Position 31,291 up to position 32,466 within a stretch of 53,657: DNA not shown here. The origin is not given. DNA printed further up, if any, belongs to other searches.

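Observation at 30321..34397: Translationally coupled four-gene operon of duplicated pairs of uncharacterised kinase-like paralogs (B2-A2-B1-A1)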

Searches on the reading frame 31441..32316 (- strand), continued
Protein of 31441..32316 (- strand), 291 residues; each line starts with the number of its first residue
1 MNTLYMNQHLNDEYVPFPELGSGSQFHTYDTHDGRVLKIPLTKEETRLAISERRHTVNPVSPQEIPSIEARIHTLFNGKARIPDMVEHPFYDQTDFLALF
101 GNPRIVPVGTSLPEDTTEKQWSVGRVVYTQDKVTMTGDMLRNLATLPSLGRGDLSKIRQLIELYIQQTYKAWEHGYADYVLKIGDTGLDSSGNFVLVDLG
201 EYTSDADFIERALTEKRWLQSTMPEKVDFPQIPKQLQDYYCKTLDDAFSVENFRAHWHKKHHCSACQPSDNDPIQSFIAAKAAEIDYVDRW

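Call 36: find_encoding_contigs(protein=P0130, flank=6000, max_places=3)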
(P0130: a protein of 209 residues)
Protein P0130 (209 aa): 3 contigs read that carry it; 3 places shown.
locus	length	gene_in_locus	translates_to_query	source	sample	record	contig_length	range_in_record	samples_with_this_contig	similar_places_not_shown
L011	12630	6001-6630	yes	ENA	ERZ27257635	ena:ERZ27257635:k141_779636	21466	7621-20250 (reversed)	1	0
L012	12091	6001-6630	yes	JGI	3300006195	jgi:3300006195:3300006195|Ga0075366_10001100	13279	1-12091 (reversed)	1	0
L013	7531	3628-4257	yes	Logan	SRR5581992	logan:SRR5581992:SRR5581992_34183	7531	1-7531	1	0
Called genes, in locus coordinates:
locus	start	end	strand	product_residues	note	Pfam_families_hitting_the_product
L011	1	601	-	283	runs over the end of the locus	PF12146:Hydrolase_4 (weak)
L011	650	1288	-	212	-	PF01177:Asp_Glu_race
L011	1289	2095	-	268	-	PF00763:THF_DHG_CYH, PF02882:THF_DHG_CYH_C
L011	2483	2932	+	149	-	-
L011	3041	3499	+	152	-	PF00293:NUDIX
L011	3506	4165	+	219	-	-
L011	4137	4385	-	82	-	-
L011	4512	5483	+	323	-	PF01551:Peptidase_M23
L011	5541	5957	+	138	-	-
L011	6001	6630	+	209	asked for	-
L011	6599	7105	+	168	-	PF00293:NUDIX, PF14815:NUDIX_4 (weak)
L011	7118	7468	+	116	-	PF08818:DUF1801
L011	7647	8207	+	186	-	-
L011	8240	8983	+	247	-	-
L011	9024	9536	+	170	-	-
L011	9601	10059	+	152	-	PF14328:DUF4385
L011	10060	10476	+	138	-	PF08570:DUF1761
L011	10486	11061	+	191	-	PF28474:DUF8412, PF13376:OmdA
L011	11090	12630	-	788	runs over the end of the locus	PF00069:Pkinase, PF07714:PK_Tyr_Ser-Thr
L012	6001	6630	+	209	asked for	-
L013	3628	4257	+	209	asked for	-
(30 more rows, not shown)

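Call 37: find_encoding_contigs(protein=P0144, flank=6000, max_places=3)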
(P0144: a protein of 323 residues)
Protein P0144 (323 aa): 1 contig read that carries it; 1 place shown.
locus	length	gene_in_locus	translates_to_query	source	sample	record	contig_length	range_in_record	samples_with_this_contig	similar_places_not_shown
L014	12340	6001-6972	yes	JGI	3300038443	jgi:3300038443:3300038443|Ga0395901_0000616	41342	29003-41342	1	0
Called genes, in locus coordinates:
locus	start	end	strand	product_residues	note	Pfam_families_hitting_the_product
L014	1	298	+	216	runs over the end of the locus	PF00027:cNMP_binding, PF13545:HTH_Crp_2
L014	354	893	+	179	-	PF14470:bPH_3 (weak)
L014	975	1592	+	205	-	PF01066:CDP-OH_P_transf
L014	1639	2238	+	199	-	-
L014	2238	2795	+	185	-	PF01864:CarS-like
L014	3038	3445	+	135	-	-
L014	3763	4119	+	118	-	PF00076:RRM_1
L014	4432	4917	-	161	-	-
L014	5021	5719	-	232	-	-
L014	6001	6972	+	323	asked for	-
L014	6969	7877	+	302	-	-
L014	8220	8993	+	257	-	-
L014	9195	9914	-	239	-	PF00027:cNMP_binding, PF13545:HTH_Crp_2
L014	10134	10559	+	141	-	PF23636:DUF7144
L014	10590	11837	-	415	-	-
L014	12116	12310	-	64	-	-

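Call 42: search_solved_structures(query=A5, max_evalue=10, show_alignments=3)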
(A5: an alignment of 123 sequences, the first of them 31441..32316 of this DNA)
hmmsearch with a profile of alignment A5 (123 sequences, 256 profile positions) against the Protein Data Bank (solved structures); distinct sequences matched with E-value up to 10: 5.
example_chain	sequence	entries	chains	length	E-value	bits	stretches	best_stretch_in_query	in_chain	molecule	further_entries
4p69_A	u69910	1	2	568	0.00011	24.8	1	55-166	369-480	Isocitrate dehydrogenase kinase/phosphatase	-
3lc6_A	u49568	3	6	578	0.00028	23.5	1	55-166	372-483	Isocitrate dehydrogenase kinase/phosphatase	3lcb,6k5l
3eps_A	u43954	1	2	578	0.00028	23.5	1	55-166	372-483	Isocitrate dehydrogenase kinase/phosphatase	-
8jbi_D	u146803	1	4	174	0.0097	18.5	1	10-77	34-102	Secreted effector kinase SteC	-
2i0x_A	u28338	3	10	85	0.52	12.8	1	20-75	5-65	Hypothetical protein PF1117 | CRISPR-associated endoribonuclease Cas2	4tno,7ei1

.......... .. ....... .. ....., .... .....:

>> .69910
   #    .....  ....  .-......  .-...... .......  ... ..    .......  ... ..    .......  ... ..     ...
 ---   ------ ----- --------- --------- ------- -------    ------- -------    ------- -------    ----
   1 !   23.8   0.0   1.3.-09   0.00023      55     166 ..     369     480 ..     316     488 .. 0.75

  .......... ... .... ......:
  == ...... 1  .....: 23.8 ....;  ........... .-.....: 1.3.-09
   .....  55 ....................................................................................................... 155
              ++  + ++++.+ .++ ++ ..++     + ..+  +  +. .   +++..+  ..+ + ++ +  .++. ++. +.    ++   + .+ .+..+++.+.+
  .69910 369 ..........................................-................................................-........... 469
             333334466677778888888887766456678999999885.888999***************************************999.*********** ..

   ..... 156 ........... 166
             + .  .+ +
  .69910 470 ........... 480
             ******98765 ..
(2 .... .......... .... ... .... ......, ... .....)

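Call 43: search_protein_families(library=pfam, alignment_id=A5, max_evalue=0.1)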
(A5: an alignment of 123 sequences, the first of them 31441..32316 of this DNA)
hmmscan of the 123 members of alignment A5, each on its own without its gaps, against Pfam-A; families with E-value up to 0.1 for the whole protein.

A. member 1, window:31441-32316:- (291 aa): 0 families

B. families by the number of members that match (of 123 scanned): 39 families (the first 25 are shown)
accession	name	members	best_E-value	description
PF06315.17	AceK_kinase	12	5.2e-06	Isocitrate dehydrogenase kinase/phosphatase (AceK) kinase domain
PF06878.16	Pkip-1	2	0.024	Pkip-1 protein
PF25601.1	AAA_lid_14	1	2.1e-15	AAA+ ATPase lid domain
PF19184.5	DUF5866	1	0.001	Family of unknown function (DUF5866)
PF08651.15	DASH_Duo1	1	0.0011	DASH complex subunit Duo1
PF02486.25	Rep_trans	1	0.0013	Replication initiation factor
PF20131.4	MC3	1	0.0075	ABC-three component (ABC-3C) system Middle Component 3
PF17310.7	DUF5357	1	0.012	Family of unknown function (DUF5357)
PF18630.7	Peptidase_M60_C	1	0.015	Peptidase M60 C-terminal domain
PF02650.20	HTH_WhiA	1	0.017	WhiA C-terminal HTH domain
PF00274.25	Glycolytic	1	0.019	Fructose-bisphosphate aldolase class-I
PF09177.16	STX6_10_61_N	1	0.02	Syntaxin 6/10/61, N-terminal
PF09469.16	Cobl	1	0.021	Cordon-bleu ubiquitin-like domain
PF24340.1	DH_2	1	0.021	DBL homology domain (DH-domain)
PF23358.1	OST48_MD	1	0.028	OST48 middle domain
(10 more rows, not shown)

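Call 57: find_homologous_proteins(query=A5, max_evalue=0.00001)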
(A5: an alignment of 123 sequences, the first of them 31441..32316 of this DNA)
Query A5 (123 sequences) (291 aa, profile of the alignment): 47 proteins with E <= 0.00001 among 7794 candidates.
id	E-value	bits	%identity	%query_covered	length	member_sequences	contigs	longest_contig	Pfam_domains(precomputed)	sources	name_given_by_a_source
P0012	2.0e-55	206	58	100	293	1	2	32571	-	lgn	-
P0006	6.2e-52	195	65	100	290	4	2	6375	-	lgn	-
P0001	1.9e-51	193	100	100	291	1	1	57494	-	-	-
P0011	2.2e-50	189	58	100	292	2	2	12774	-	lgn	-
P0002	2.6e-50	189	96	100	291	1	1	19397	-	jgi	jgi:hypothetical protein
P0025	5.0e-50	188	55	99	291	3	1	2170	-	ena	-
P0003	2.1e-49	186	85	100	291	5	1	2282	-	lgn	-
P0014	3.5e-49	185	55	100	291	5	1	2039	-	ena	-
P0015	4.6e-49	185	59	99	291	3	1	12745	-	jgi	jgi:hypothetical protein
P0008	4.9e-49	185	61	100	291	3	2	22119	-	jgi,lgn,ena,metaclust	metaclust:\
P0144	6.3e-49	185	22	81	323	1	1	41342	-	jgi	jgi:hypothetical protein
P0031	7.8e-49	184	54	97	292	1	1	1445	-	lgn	-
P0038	1.0e-48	184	48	96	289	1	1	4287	-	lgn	-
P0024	1.3e-48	184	56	97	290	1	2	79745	-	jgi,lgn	jgi:hypothetical protein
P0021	1.3e-48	184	56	99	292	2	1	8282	-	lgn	-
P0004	2.3e-48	183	71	100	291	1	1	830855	-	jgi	jgi:hypothetical protein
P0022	1.2e-45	174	56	99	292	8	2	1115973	-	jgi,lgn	jgi:hypothetical protein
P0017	3.6e-43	166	55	100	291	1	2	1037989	-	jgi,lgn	jgi:hypothetical protein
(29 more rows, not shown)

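Call 59: list_cluster_members(proteins=[P0131, P0132, P0133, P0134, P0135, P0137, P0138, P0139, P0140, P0141])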
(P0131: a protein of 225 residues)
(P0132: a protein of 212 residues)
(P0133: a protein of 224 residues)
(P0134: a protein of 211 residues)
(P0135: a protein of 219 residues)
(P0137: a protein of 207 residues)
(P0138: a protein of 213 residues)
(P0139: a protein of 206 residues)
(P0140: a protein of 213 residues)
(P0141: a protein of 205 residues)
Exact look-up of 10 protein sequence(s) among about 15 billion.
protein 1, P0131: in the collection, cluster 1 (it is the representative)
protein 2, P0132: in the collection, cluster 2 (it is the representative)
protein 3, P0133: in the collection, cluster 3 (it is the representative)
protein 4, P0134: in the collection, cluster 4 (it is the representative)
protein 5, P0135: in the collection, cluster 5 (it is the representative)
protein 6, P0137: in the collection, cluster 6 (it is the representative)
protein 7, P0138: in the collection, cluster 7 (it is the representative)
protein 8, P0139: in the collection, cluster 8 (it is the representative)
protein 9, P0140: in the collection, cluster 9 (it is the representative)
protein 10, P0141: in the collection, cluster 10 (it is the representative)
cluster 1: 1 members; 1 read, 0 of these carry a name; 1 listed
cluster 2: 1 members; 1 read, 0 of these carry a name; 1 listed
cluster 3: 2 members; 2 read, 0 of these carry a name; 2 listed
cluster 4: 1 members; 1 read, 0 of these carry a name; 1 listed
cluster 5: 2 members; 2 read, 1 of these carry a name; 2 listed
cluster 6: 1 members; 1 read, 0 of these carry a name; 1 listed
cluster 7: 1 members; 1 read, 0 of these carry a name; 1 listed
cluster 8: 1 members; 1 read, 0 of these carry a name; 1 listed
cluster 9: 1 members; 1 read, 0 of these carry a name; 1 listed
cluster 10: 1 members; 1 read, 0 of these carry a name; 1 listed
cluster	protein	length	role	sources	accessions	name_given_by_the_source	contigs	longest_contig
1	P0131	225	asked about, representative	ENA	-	-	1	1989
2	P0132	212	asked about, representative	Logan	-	-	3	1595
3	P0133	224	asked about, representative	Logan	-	-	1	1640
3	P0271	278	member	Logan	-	-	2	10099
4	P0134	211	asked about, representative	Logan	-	-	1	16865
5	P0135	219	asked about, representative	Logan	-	-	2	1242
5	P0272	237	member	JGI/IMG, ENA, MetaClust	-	\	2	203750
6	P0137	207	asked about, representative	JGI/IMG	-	-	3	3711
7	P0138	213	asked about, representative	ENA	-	-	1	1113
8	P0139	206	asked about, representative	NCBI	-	-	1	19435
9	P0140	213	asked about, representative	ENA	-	-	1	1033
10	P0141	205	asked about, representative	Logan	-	-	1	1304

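Call 61: find_encoding_contigs(protein=P0272, flank=5000, max_places=2)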
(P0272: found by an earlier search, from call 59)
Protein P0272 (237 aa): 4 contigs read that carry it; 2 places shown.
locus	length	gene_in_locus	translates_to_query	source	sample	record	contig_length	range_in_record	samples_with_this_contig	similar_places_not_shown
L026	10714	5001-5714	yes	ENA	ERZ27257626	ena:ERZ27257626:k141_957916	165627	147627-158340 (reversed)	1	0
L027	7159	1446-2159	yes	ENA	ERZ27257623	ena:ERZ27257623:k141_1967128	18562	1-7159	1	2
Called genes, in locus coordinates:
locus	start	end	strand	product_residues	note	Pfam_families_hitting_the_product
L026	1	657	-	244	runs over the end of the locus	-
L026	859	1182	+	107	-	PF12599:DUF3768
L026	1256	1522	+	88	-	PF23907:DUF7249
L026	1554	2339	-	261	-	-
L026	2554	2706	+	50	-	-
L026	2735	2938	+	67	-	PF23807:RHH_10 (weak)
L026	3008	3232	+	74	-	-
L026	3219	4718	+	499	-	PF00239:Resolvase, PF07508:Recombinase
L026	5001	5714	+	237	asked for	-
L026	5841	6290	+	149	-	PF00293:NUDIX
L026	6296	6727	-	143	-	PF02590:SPOUT_MTase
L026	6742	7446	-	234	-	PF24038:DUF7347 (weak), PF00293:NUDIX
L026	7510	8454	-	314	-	PF14378:PAP2_3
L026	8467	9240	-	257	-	-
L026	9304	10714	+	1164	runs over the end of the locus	PF00580:UvrD-helicase, PF13245:AAA_19, PF13604:AAA_30 (faint), PF00580:UvrD-helicase, PF13361:UvrD_C, PF13538:UvrD_C_2 (faint), PF12705:PDDEXK_1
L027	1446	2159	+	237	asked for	-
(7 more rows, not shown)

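Call 62: find_encoding_contigs(protein=P0134, flank=5000, max_places=2)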
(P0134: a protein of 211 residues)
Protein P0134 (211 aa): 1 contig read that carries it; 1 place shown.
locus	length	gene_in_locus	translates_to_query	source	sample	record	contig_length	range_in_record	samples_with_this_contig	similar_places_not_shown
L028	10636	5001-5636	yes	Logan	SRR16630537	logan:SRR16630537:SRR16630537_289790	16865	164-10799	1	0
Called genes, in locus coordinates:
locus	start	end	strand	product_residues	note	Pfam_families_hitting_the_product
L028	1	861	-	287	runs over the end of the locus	-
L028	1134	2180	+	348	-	PF01636:APH (weak)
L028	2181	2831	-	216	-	PF00702:Hydrolase, PF13419:HAD_2, PF13242:Hydrolase_like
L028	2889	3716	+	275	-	-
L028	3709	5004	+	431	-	-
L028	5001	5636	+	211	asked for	-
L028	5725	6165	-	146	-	-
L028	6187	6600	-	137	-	-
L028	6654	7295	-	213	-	PF00440:TetR_N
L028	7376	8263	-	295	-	-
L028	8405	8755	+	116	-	-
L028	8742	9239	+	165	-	-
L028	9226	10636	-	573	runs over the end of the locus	-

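Call 63: find_encoding_contigs(protein=P0139, flank=5000, max_places=2)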
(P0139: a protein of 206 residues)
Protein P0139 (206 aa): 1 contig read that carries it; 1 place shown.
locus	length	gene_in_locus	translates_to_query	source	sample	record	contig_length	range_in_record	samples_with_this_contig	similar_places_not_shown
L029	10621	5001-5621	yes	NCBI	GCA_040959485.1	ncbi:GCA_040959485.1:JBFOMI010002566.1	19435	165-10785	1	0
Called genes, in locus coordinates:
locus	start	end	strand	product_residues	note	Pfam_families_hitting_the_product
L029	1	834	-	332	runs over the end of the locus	?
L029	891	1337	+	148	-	-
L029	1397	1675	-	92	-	PF02575:YbaB_DNA_bd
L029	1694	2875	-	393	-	PF26514:DUF8173 (weak)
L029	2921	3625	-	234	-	PF00175:NAD_binding_1 (faint)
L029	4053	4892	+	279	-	PF22435:MRM3-like_sub_bind, PF22655:SpoU_sub_bind_like, PF00588:SpoU_methylase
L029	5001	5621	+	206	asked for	-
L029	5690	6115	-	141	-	-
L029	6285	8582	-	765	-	PF00912:Transgly, PF00905:Transpeptidase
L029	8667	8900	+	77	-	PF09834:DUF2061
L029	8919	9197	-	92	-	-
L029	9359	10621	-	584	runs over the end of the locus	PF03717:PBP_dimer, PF00905:Transpeptidase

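Call 65: search_protein_families(library=pfam, proteins=[L008:4393-5748:-, L008:8199-8996:-, L010:2422-3717:-, L010:8407-9198:-, L009:8050-8763:-], max_evalue=0.001)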
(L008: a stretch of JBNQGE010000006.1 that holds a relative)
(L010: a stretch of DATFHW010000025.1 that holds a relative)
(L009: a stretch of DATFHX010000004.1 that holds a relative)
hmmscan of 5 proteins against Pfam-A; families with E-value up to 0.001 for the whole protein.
L008:4393-5748:- (451 aa): 2 families
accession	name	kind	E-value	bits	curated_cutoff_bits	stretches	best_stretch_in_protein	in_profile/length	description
PF00587.30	tRNA-synt_2b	-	3.1e-25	89.7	29.3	1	233-388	8-159/179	tRNA synthetase class II core domain (G, H, P, S and T)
PF02403.27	Seryl_tRNA_N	-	1.1e-23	84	28.2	1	1-103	1-108/108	Seryl-tRNA synthetase N-terminal domain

L008:8199-8996:- (265 aa): 0 families

L010:2422-3717:- (431 aa): 2 families
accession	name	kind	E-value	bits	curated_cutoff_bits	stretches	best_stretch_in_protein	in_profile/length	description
PF00587.30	tRNA-synt_2b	-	3.1e-29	102.7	29.3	1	230-408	2-179/179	tRNA synthetase class II core domain (G, H, P, S and T)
PF02403.27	Seryl_tRNA_N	-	4.2e-24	85.3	28.2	1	1-103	1-108/108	Seryl-tRNA synthetase N-terminal domain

L010:8407-9198:- (263 aa): 1 family
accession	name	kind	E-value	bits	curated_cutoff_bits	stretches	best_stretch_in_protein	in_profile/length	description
PF12705.13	PDDEXK_1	-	7.5e-13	49.4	22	1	58-248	66-244/247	PD-(D/E)XK nuclease superfamily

L009:8050-8763:- (237 aa): 0 families

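Call 68: find_encoding_contigs(protein=P0002, flank=6000, max_places=2)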
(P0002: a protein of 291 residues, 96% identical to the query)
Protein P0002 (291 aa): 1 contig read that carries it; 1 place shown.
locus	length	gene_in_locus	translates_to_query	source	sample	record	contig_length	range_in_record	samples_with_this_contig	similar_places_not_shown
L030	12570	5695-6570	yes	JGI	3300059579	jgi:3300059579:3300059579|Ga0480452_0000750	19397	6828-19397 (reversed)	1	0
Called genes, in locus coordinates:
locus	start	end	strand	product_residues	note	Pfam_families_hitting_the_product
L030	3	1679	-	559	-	?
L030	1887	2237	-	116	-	PF02482:Ribosomal_S30AE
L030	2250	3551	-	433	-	PF02403:Seryl_tRNA_N, PF00587:tRNA-synt_2b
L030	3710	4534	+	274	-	-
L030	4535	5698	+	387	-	-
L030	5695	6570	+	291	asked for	-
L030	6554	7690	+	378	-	-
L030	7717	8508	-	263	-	PF12705:PDDEXK_1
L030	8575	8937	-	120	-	-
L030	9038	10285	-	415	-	PF01938:TRAM, PF05958:tRNA_U5-meth_tr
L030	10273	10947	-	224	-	PF00702:Hydrolase, PF06888:Put_Phosphatase (faint), PF12710:HAD, PF13419:HAD_2, PF13242:Hydrolase_like (weak)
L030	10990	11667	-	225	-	-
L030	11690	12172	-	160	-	PF01625:PMSR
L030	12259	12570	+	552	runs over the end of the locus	PF00005:ABC_tran, PF02367:TsaE (faint), PF02463:SMC_N (faint), PF13476:AAA_23 (faint), PF13555:AAA_29 (faint), PF13304:AAA_21 (weak), PF12848:ABC_tran_Xtn, PF00005:ABC_tran, +3 more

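Call 81: find_related_loci(query=A4, collection=viral_contigs, flank=5000)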
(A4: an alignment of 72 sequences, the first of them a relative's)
Query A4 (291 aa) in viral_contigs; peptide patterns used: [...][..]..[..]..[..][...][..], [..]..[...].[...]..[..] (x = any residue, [..] = any of these).
27 stretches matched a pattern, but none encodes a relative of the query by tblastn (E <= 1e-3).

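Call 82: search_protein_families(library=phrogs, proteins=[window:31441-32316:-], max_evalue=0.01)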
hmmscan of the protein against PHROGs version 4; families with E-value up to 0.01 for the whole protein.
window:31441-32316:- (291 aa): 0 families
